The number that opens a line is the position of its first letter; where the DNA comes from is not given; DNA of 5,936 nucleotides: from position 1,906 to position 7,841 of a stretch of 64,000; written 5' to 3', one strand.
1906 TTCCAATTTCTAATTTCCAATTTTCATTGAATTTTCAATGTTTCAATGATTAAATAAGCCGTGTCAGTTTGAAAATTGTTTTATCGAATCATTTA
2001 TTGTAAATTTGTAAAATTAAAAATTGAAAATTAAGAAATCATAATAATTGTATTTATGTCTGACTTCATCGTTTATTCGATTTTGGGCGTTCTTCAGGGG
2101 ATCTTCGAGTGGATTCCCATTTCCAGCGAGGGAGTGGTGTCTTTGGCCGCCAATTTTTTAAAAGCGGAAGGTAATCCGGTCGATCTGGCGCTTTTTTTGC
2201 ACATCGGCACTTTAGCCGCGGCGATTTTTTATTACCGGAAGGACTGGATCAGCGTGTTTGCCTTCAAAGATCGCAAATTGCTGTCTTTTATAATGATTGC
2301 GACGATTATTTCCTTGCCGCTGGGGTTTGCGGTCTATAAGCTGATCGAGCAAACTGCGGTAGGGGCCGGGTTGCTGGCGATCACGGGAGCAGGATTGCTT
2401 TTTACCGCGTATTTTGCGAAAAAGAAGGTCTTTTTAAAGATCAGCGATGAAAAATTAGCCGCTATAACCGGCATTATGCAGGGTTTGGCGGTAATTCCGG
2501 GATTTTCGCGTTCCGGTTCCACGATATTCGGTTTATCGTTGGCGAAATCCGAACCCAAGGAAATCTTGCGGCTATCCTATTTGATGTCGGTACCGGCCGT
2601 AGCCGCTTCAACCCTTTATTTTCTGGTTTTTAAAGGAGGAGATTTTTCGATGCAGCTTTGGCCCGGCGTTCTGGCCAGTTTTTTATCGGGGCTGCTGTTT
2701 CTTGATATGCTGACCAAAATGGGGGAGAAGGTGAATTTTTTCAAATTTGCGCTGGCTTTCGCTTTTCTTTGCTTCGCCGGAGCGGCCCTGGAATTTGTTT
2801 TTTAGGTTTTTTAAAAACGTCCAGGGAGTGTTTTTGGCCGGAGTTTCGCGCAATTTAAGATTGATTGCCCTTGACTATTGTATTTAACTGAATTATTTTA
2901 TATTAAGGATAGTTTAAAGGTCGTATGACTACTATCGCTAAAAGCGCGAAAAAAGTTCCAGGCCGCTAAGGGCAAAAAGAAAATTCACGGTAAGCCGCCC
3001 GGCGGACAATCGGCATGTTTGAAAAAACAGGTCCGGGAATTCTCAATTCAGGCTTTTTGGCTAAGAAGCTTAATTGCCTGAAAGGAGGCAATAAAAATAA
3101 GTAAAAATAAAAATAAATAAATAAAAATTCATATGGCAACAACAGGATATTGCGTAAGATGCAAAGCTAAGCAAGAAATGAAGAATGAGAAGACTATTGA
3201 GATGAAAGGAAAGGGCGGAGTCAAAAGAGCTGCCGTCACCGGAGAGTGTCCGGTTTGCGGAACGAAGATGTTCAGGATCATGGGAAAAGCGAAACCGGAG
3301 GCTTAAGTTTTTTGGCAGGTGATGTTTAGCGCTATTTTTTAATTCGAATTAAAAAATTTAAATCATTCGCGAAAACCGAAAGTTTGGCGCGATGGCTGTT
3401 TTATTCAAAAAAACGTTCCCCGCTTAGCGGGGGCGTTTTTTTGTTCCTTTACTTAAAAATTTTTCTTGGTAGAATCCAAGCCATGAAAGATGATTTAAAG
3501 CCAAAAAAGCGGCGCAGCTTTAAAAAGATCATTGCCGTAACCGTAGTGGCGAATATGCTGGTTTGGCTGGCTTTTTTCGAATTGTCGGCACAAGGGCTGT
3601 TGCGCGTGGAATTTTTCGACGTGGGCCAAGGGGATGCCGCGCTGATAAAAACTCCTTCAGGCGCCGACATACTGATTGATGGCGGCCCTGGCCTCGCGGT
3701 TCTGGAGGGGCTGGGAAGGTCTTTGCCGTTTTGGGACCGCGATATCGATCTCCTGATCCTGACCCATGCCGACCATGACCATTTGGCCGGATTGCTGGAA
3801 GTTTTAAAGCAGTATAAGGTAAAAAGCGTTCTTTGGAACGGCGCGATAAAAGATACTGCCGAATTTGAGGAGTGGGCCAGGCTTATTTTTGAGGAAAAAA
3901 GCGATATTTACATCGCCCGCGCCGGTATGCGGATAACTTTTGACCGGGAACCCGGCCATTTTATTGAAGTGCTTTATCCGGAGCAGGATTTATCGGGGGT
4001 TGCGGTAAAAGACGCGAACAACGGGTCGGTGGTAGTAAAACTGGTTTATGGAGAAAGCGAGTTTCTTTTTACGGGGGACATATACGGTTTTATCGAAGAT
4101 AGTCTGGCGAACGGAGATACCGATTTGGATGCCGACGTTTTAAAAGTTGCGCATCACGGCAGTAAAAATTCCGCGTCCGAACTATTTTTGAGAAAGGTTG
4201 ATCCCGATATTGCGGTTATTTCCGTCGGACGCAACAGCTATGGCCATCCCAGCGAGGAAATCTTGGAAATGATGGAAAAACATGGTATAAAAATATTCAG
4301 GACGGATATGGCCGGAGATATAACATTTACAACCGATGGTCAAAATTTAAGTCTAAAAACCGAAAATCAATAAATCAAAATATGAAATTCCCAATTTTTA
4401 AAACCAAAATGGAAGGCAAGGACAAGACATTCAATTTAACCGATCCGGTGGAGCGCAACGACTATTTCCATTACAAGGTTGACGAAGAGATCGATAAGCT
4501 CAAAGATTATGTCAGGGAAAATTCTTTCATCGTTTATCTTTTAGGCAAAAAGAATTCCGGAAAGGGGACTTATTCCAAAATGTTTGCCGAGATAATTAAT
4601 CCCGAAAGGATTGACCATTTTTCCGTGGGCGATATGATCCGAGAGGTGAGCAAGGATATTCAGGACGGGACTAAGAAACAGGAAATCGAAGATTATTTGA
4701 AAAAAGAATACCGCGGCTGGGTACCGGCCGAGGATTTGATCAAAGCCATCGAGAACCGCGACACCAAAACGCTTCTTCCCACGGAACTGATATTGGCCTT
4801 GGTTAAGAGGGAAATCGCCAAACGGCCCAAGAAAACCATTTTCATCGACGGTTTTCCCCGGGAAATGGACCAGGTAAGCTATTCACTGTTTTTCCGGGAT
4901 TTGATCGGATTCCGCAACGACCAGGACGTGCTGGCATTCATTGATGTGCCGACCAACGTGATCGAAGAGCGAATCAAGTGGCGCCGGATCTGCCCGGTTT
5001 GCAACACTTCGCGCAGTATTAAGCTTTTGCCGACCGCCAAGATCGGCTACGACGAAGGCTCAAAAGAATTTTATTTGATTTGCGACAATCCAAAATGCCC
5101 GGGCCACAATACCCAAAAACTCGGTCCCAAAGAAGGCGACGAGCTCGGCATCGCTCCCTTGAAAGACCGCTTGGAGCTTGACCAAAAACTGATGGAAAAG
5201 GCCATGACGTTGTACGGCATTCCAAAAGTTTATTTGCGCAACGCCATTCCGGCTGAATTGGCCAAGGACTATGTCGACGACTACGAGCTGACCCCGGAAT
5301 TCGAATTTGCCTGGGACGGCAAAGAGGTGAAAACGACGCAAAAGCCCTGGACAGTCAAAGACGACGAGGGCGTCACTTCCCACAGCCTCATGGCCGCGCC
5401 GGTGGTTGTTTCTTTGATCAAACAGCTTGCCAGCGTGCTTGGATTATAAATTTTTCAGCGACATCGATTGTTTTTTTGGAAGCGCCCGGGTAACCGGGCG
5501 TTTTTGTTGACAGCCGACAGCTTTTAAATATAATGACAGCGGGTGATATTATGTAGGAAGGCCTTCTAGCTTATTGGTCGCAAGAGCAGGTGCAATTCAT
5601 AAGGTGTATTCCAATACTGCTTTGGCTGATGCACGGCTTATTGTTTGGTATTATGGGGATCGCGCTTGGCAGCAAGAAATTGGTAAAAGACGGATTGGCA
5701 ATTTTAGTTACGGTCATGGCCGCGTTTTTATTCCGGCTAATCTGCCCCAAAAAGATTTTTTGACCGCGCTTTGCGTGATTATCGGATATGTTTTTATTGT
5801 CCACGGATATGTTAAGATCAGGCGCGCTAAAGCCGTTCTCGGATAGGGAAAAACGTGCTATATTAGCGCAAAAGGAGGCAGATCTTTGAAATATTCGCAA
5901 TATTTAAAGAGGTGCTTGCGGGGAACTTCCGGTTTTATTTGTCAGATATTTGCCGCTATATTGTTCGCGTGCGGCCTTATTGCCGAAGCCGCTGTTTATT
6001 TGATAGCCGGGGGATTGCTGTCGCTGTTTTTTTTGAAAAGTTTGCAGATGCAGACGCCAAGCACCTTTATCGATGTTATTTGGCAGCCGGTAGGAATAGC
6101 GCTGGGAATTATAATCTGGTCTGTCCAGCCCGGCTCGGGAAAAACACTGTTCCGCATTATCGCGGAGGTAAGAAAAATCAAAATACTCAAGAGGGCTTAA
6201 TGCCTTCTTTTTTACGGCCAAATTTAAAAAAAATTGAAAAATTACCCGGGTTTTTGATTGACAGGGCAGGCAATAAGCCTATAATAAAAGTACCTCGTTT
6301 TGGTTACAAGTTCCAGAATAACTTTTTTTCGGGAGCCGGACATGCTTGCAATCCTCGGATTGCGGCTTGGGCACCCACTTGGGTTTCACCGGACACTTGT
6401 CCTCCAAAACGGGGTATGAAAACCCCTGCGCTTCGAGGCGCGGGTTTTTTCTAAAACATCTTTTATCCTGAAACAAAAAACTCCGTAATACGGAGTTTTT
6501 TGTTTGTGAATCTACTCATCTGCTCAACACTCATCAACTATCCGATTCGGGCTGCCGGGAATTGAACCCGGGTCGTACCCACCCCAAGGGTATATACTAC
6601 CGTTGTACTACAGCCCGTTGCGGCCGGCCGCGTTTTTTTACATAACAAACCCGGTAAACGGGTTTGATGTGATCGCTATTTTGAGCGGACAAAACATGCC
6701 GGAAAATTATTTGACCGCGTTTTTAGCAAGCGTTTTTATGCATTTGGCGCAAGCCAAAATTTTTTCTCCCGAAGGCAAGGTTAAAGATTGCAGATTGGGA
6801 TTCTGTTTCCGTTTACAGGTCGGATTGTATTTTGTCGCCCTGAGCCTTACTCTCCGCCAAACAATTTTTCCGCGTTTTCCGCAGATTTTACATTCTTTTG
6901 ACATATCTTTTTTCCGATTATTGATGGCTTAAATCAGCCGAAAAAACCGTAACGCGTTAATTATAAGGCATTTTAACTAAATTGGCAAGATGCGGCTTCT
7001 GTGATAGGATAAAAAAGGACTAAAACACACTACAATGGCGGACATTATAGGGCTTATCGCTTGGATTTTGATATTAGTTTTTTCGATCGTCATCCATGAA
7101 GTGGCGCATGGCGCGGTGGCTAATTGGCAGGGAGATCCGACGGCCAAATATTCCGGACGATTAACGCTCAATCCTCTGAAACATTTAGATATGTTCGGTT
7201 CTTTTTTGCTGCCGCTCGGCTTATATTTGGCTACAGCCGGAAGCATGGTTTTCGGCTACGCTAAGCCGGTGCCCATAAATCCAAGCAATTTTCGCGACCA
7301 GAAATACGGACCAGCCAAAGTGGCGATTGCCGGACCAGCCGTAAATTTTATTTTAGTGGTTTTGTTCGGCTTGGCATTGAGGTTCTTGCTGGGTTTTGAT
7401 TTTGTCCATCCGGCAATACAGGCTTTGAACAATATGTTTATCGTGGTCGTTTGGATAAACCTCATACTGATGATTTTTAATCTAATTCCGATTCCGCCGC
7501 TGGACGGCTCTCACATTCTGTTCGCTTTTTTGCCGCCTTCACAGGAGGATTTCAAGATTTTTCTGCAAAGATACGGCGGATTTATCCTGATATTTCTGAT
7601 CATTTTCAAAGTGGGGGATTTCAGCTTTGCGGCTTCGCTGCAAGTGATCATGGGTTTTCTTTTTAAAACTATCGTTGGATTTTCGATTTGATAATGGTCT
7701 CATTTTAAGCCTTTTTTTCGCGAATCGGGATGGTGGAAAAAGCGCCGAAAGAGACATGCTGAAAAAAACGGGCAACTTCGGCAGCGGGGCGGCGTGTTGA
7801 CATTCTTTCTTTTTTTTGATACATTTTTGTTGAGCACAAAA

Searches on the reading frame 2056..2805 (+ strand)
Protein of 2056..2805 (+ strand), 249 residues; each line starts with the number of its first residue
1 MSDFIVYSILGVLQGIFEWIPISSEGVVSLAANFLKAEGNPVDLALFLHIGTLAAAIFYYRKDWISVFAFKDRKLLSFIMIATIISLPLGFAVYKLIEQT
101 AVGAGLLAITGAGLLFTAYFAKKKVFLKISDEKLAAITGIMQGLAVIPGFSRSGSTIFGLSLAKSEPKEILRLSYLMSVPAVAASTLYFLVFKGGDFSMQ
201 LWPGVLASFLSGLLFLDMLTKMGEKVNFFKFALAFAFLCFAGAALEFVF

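Call 75: find_encoding_contigs(protein=window:2056-2805:+, flank=10000, max_places=3)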
Protein window:2056-2805:+ (249 aa): 11 contigs read that carry it; 3 places shown.
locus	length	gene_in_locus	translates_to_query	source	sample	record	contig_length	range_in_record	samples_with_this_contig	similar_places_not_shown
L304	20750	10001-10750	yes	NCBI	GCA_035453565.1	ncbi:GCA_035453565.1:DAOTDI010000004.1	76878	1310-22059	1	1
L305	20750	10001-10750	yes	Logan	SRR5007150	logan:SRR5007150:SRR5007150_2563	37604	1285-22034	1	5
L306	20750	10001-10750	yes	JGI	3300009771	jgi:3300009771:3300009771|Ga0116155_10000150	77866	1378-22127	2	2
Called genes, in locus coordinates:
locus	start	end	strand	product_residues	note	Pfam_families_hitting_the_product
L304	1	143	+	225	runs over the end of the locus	-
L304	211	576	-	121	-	-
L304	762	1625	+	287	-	PF02511:Thy1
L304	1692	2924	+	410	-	PF00464:SHMT, PF01212:Beta_elim_lyase (weak)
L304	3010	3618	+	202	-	-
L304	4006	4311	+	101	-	PF00076:RRM_1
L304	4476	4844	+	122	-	PF09685:MamF_MmsF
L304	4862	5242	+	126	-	-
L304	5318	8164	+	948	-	PF00580:UvrD-helicase, PF13245:AAA_19, PF21445:ADDB_N (weak), PF13361:UvrD_C, PF13538:UvrD_C_2 (faint), PF12705:PDDEXK_1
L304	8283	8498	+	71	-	-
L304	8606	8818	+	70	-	PF18895:T4SS_pilin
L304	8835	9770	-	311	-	PF01368:DHH, PF02833:DHHA2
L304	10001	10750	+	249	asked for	PF02673:BacA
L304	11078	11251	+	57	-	PF18930:DUF5679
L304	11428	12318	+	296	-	PF00753:Lactamase_B, PF12706:Lactamase_B_2 (weak)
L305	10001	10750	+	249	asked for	PF02673:BacA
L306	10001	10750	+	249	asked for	PF02673:BacA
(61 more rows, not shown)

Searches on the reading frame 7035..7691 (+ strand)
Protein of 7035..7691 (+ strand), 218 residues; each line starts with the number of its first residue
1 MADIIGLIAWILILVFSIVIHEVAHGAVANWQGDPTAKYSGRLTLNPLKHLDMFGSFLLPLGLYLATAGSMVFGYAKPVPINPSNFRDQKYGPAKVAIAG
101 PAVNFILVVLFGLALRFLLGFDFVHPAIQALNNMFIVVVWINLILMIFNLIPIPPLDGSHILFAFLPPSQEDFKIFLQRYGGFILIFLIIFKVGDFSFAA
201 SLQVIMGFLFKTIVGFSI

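Call 13: search_protein_families(library=pfam, proteins=[window:7035-7691:+])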
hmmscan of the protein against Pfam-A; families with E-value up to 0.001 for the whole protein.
window:7035-7691:+ (218 aa): 1 family
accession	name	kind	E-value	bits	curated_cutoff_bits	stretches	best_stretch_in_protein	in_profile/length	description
PF02163.28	Peptidase_M50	-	3.7e-19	69.4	27.2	2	130-188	158-221/221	Peptidase family M50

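Call 56: find_homologous_proteins(query=window:7035-7691:+, max_evalue=1e-30)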
Query window:7035-7691:+ (218 aa): 6623 proteins with E <= 1e-30 among 8000 candidates; the best 120 are listed.
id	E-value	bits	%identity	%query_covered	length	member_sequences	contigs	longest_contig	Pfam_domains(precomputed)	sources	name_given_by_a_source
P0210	5.3e-135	466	100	100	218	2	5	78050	PF02163.29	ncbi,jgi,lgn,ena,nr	ncbi:MAG TPA: site-2 protease family protein [Candidatus Paceibacterota bacterium]|nr:site-2 proteas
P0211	3.1e-120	418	89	100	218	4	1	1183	PF02163.29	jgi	jgi:Zn-dependent protease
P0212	5.5e-93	329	73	92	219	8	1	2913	PF02163.29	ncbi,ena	-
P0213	7.6e-91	322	68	94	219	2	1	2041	PF02163.29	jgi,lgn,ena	-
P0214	5.2e-86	306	69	99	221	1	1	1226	PF02163.29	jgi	jgi:Zn-dependent protease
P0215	4.5e-85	303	67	99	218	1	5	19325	PF02163.29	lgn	-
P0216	1.1e-82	295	67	99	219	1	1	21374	PF02163.29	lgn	-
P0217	1.4e-82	295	70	89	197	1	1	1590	PF02163.29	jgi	jgi:Zn-dependent protease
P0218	1.8e-82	295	66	91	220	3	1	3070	PF02163.29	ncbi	-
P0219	1.3e-81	292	65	99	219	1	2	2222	PF02163.29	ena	-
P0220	7.5e-77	276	68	81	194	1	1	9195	PF02163.29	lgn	-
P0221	8.9e-76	273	61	99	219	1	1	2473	PF02163.29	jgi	jgi:Zn-dependent protease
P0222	6.8e-74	266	69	82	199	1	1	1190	PF02163.29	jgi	-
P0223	2.3e-71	258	62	99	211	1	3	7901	PF02163.29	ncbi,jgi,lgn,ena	-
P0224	2.5e-70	255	64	93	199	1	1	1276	PF02163.29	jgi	-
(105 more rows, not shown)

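Call 57: find_encoding_contigs(protein=P0211, flank=3000, max_places=2)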
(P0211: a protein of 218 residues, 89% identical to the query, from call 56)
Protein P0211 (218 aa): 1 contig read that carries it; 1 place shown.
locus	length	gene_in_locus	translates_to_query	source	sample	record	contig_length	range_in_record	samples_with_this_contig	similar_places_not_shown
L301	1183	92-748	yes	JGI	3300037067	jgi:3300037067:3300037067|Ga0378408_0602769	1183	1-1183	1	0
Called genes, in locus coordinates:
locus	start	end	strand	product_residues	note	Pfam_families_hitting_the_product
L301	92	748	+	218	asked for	PF02163:Peptidase_M50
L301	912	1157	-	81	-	PF13683:rve_3, PF13333:rve_2 (faint)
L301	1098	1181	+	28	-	?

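Call 58: find_encoding_contigs(protein=P0212, flank=3000, max_places=2)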
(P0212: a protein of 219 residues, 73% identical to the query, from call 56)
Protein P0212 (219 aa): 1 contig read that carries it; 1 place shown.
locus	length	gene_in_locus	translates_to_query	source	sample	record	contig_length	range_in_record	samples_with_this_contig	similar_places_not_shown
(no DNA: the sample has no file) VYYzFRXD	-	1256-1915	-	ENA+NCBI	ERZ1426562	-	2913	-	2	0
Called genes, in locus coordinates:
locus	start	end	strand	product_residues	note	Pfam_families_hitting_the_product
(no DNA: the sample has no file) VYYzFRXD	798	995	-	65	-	-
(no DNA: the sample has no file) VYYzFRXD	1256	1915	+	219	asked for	PF02163:Peptidase_M50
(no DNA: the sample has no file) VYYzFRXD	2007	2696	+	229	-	-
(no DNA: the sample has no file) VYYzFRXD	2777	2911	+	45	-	?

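Call 59: find_encoding_contigs(protein=P0215, flank=6000, max_places=2)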
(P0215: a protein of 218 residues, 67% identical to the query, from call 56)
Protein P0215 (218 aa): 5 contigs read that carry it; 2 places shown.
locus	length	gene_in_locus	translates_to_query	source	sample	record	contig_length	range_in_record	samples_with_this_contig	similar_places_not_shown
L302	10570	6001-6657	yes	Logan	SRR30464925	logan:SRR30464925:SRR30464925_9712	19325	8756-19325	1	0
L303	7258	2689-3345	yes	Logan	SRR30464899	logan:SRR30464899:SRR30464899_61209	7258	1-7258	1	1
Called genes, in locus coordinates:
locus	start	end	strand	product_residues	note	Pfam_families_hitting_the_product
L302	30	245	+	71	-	-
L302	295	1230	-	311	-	PF01368:DHH, PF02833:DHHA2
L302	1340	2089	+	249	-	PF02673:BacA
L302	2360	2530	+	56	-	PF18930:DUF5679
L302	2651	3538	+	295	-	PF00753:Lactamase_B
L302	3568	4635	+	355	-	PF00406:ADK, PF13207:AAA_17 (weak)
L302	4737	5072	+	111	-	-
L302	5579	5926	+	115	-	-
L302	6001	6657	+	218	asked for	PF02163:Peptidase_M50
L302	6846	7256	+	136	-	PF00164:Ribosom_S12_S23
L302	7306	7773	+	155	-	PF00177:Ribosomal_S7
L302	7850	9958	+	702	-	PF00009:GTP_EFTU, PF22042:EF-G_D2, PF03144:GTP_EFTU_D2, PF14492:EFG_III, PF16658:RF3_C, PF03764:EFG_IV, PF00679:EFG_C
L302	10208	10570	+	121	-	?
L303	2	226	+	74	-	?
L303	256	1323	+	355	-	PF00406:ADK, PF13207:AAA_17 (weak)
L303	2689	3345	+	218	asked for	PF02163:Peptidase_M50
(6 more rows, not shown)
